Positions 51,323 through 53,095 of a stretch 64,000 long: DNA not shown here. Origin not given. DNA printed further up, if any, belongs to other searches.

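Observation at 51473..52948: Protein-tyrosine-phosphatase-like domain fused to an ADP-ribosylglycohydrolase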

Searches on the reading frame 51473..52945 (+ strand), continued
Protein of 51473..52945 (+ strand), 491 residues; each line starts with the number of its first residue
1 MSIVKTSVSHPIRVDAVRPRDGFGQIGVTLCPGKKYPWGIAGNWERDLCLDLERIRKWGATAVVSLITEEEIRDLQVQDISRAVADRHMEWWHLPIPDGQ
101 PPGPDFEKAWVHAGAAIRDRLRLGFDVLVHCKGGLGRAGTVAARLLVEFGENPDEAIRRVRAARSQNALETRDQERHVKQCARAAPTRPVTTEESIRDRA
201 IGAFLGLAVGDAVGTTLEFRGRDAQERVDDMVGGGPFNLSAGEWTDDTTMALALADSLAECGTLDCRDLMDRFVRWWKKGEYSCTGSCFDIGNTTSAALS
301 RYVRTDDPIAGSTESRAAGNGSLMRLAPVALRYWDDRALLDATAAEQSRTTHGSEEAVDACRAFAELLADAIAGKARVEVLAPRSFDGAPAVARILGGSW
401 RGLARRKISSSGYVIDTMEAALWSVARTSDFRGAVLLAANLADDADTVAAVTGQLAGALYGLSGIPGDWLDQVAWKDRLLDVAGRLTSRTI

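Call 18: find_related_loci(query=A1, collection=genome_contigs, flank=10000)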
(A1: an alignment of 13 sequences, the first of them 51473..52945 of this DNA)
Query A1 (491 aa) in genome_contigs; peptide patterns used: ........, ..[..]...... (x = any residue, [..] = any of these).
600 stretches matched a pattern (row limit reached: there are more); 347 encode a relative of the query (tblastn E <= 1e-3); the best 80 are kept; 80 distinct loci.
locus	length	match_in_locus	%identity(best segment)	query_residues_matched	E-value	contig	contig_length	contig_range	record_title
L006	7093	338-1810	94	1-491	0e+0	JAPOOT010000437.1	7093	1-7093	MAG: Gemmatimonadetes bacterium isolate APA_bin_41 c_000000135372, whole genome shotgun sequence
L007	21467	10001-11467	83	2-490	0e+0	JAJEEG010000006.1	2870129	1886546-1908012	MAG: Candidatus Latescibacterota bacterium isolate p16x34bins.14 k141_287726, whole genome shotgun sequence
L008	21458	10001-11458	83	4-489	0e+0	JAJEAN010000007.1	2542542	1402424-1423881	MAG: Candidatus Latescibacterota bacterium isolate jk18x7bins.54 k141_2599900, whole genome shotgun sequence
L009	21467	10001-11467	82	2-490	0e+0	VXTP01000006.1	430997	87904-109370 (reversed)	MAG: Gemmatimonadetes bacterium isolate SB0665_bin_8 NODE_5_length_430997_cov_13.586640, whole genome shotgun sequence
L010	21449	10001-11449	82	1-483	0e+0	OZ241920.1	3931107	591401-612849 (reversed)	MAG: bacterium isolate c159a2c7-7ae9-43f8-b1c6-a8821b09048b genome assembly, chromosome: 1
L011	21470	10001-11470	80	1-490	0e+0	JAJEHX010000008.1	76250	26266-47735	MAG: Candidatus Latescibacterota bacterium isolate p16x63bins.21 k141_375419, whole genome shotgun sequence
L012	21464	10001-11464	77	1-488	0e+0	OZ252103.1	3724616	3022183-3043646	MAG: bacterium isolate 8b9b2d7a-c40d-4f90-8ad6-3455a0001c0c genome assembly, chromosome: 1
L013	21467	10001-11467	76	1-489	0e+0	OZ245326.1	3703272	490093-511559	MAG: bacterium isolate 5c86cc85-80a8-49d9-b8ce-0f4659ada66a genome assembly, chromosome: 1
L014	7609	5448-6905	72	1-486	0e+0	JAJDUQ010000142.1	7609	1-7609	MAG: Gammaproteobacteria bacterium isolate jk18x1bzbins.85 k141_1474573, whole genome shotgun sequence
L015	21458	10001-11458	72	1-486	0e+0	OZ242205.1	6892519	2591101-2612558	MAG: Vicinamibacterales bacterium isolate eeb0043e-0032-4cf8-a264-719f6bba5173 genome assembly, chromosome: 1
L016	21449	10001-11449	71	1-483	0e+0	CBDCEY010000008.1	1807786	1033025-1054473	MAG: Vicinamibacterales bacterium isolate 91d79e5c-02a4-4b4d-8047-b2bdf700176b genome assembly, contig: contig_8, whole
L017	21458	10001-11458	71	1-486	0e+0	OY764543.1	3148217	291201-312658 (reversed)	MAG: Trueperaceae bacterium isolate 617606ba-ac04-44ed-b980-3de5d93b502e genome assembly, chromosome: 1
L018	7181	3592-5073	71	2-491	0e+0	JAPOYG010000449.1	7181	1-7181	MAG: Acidobacteria bacterium isolate COS4_bin_27 NODE_6909_length_7181_cov_50.7668, whole genome shotgun sequence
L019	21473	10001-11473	71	5-491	0e+0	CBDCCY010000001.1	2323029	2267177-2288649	MAG: Vicinamibacterales bacterium isolate 30d25617-1a2a-4ddc-b9f5-a158cac5d056 genome assembly, contig: contig_1, whole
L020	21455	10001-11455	69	1-486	0e+0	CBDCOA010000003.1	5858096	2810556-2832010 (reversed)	MAG: Bryobacterales bacterium isolate e87d622e-8fc3-4eb5-b2ff-02838af88e55 genome assembly, contig: contig_3, whole geno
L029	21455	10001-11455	70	1-486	0e+0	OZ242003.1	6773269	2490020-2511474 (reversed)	MAG: Vicinamibacterales bacterium isolate a81303e6-5222-43c3-8420-e6164aabff0e genome assembly, chromosome: 1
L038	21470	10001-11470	96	1-490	0e+0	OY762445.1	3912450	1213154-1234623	MAG: bacterium isolate 4d88f91b-64ba-49ef-9c7d-4906d56127d1 genome assembly, chromosome: 1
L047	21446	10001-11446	57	4-486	7e-171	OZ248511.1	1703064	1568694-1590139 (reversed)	Sphingomonadaceae bacterium isolate RE-M21a genome assembly, chromosome: RE-M21a-c1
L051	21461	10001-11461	55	4-491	2e-167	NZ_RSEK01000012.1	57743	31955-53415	Altericroceibacterium xinjiangense strain CCTCC AB 207166 NODE_12_length_57743_cov_280.631360, whole genome shotgun sequ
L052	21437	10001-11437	56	5-483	5e-166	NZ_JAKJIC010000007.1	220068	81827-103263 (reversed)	Oryzibacter oryziterrae strain COJ-58 7, whole genome shotgun sequence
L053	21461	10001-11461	54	4-491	3e-165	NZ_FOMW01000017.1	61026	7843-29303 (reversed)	Sulfitobacter brevis strain DSM 11443, whole genome shotgun sequence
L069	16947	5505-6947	57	5-486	2e-151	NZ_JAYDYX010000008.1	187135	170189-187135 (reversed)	Sphingomonas sp. CD22 c_000000000008, whole genome shotgun sequence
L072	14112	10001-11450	63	4-488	1e-156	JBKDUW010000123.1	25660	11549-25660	MAG: Erythrobacteraceae bacterium isolate samp_4355_semibin_65 samp_4355_643815, whole genome shotgun sequence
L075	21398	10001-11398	52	12-486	2e-139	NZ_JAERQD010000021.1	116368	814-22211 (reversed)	Microvirga zambiensis WSM3693 NODE_21_length_116368_cov_27.700278, whole genome shotgun sequence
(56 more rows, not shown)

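Call 25: search_protein_representatives(protein=window:51473-52945:+)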
Query: 491 residues. Proteins with E-value up to 0.001 (for the whole library): 21429; up to 1e-10: 9866; up to 1e-30: 2178. The best 150 are listed.
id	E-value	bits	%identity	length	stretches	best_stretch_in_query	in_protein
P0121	2.0e-167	574.4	57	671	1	5-487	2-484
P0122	1.5e-163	561.6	61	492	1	10-479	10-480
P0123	2.3e-163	561.0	57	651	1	3-486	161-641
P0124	9.7e-158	542.4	54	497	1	5-489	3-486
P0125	2.7e-144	498.1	54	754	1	12-483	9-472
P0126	1.3e-134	466.1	53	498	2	213-487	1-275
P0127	4.4e-131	454.5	64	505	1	3-329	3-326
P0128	5.0e-124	431.2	53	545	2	267-486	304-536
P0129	9.3e-122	423.7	57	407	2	235-416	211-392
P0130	4.2e-111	388.6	51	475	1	44-487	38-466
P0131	8.1e-106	371.2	53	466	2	177-487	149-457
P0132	1.3e-105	370.5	47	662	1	2-431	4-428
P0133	8.8e-105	367.8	59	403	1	87-408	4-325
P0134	9.1e-104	364.4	59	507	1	160-486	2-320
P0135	3.5e-102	359.2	60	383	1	196-486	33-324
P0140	2.5e-97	343.2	42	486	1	6-487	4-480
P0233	3.0e-72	260.5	38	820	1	5-473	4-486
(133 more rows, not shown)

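Call 26: search_protein_families(library=pfam, proteins=[L069:6965-7579:+, L069:7575-9185:+, L051:9212-9679:-, L005:4068-5015:-, L005:3562-4068:-, P0121, P0123, P0125, P0132, P0233], max_evalue=0.001)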
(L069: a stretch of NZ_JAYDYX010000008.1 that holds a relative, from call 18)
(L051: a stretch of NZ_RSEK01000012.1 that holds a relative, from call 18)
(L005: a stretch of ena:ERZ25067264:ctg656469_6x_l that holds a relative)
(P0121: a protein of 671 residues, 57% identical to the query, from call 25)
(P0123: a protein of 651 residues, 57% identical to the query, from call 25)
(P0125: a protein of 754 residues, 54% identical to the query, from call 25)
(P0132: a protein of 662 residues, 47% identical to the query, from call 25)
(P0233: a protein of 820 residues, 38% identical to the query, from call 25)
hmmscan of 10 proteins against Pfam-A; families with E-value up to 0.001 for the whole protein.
L069:6965-7579:+ (205 aa): 1 family
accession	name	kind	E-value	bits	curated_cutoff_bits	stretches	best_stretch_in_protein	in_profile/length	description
PF11149.13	DUF2924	-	1.9e-30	106.4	31.2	1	19-192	16-135/135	Protein of unknown function (DUF2924)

L069:7575-9185:+ (537 aa): 2 families
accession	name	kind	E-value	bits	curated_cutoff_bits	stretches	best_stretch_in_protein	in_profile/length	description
PF00239.26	Resolvase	-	4.9e-38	130.9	23.3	1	9-161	2-145/145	Resolvase, N terminal domain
PF07508.19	Recombinase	-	1.3e-07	32.2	21.1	1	183-277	3-101/102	Recombinase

L051:9212-9679:- (155 aa): 1 family
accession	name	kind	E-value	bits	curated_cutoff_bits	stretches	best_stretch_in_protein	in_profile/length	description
PF11149.13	DUF2924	-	8.2e-36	123.7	31.2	1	25-150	2-135/135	Protein of unknown function (DUF2924)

L005:4068-5015:- (315 aa): 1 family
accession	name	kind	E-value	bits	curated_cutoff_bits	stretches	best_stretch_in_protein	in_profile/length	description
PF20208.3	ARPP-1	-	1.5e-60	205.5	27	1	39-296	37-297/297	ARG and Rhodanese-Phosphatase-superfamily-associated Protein domain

L005:3562-4068:- (168 aa): 2 families
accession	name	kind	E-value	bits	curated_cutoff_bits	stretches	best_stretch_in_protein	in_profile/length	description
PF03747.19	ADP_ribosyl_GH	-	1.1e-15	58.5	26.2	1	11-160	1-140/287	ADP-ribosylglycohydrolase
PF09534.15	Trp_oprn_chp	-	0.00025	21.4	29.6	1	59-136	97-170/180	Tryptophan-associated transmembrane protein (Trp_oprn_chp)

P0121 (671 aa): 6 families
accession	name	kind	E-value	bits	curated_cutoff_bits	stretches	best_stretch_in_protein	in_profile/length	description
PF03747.19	ADP_ribosyl_GH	-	1.3e-72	245.3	26.2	1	198-465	1-287/287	ADP-ribosylglycohydrolase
PF20118.4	DUF6508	-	6.5e-18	65.3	23.6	1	531-660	3-128/129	Family of unknown function (DUF6508)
PF22784.1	PTP-SAK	-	7.3e-10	39.5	27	1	48-174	23-153/153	Swiss Army Knife protein, DSP-PTPase phosphatase domain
PF22785.1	Tc-R-P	-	3.7e-08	34.3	27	1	38-145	4-103/106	Polymorphic toxin system, DSP-PTPase phosphatase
PF05706.17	CDKN3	-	9e-06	25.9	20.7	1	43-146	58-158/168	Cyclin-dependent kinase inhibitor 3 (CDKN3)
PF00782.25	DSPc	-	2.3e-05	24.6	33.5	1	85-168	39-121/133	Dual specificity phosphatase, catalytic domain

P0123 (651 aa): 6 families
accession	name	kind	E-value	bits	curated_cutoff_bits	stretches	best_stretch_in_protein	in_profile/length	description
PF03747.19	ADP_ribosyl_GH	-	1.2e-71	242.1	26.2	1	356-623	1-287/287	ADP-ribosylglycohydrolase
PF22784.1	PTP-SAK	-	2.6e-11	44.2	27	1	242-331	53-152/153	Swiss Army Knife protein, DSP-PTPase phosphatase domain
PF22785.1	Tc-R-P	-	3.5e-09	37.6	27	1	217-304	26-104/106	Polymorphic toxin system, DSP-PTPase phosphatase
PF00782.25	DSPc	-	5.1e-05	23.5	33.5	1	242-325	38-120/133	Dual specificity phosphatase, catalytic domain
PF05706.17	CDKN3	-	5.5e-05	23.4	20.7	1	199-310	56-166/168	Cyclin-dependent kinase inhibitor 3 (CDKN3)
PF13857.12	Ank_5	-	9.6e-05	23.1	27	1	15-61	11-56/56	Ankyrin repeats (many copies)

P0125 (754 aa): 6 families
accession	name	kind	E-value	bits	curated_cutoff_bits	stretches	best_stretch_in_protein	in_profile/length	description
PF03747.19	ADP_ribosyl_GH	-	8.1e-68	229.6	26.2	1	198-457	1-287/287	ADP-ribosylglycohydrolase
PF22784.1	PTP-SAK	-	2.1e-11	44.5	27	1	46-174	21-153/153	Swiss Army Knife protein, DSP-PTPase phosphatase domain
PF22785.1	Tc-R-P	-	3.5e-09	37.6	27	1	48-147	15-105/106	Polymorphic toxin system, DSP-PTPase phosphatase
PF00782.25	DSPc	-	4.3e-09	36.7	33.5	1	88-174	42-127/133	Dual specificity phosphatase, catalytic domain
PF05706.17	CDKN3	-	1.4e-06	28.5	20.7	1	47-144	62-156/168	Cyclin-dependent kinase inhibitor 3 (CDKN3)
PF00102.32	Y_phosphatase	-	0.00015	21.9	20.9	1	69-171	117-225/234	Protein-tyrosine phosphatase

P0132 (662 aa): 7 families
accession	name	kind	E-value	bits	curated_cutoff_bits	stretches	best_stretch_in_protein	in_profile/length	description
PF03747.19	ADP_ribosyl_GH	-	6.5e-45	154.4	26.2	1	205-420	1-209/287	ADP-ribosylglycohydrolase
PF20118.4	DUF6508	-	5.3e-27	94.7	23.6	1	524-650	3-126/129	Family of unknown function (DUF6508)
PF22784.1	PTP-SAK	-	6.8e-11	42.9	27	1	40-180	9-153/153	Swiss Army Knife protein, DSP-PTPase phosphatase domain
PF22785.1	Tc-R-P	-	3.9e-08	34.2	27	1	52-149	13-101/106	Polymorphic toxin system, DSP-PTPase phosphatase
PF00782.25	DSPc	-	4.6e-08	33.4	33.5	1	98-179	46-126/133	Dual specificity phosphatase, catalytic domain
PF00102.32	Y_phosphatase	-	1.9e-07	31.4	20.9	1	80-180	122-228/234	Protein-tyrosine phosphatase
PF05706.17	CDKN3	-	4.1e-07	30.3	20.7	1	46-150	55-156/168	Cyclin-dependent kinase inhibitor 3 (CDKN3)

P0233 (820 aa): 6 families
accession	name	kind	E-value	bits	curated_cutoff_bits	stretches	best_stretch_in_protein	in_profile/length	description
PF20208.3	ARPP-1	-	1.2e-85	287.9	27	1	526-818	2-297/297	ARG and Rhodanese-Phosphatase-superfamily-associated Protein domain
PF03747.19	ADP_ribosyl_GH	-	1.8e-64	218.6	26.2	1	201-481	1-287/287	ADP-ribosylglycohydrolase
PF22784.1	PTP-SAK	-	4.2e-12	46.8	27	1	87-176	54-153/153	Swiss Army Knife protein, DSP-PTPase phosphatase domain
PF22785.1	Tc-R-P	-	3.7e-09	37.5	27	1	64-149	28-105/106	Polymorphic toxin system, DSP-PTPase phosphatase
PF00782.25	DSPc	-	3.1e-06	27.5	33.5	1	90-165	42-116/133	Dual specificity phosphatase, catalytic domain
PF05706.17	CDKN3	-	0.00013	22.1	20.7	1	94-147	107-157/168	Cyclin-dependent kinase inhibitor 3 (CDKN3)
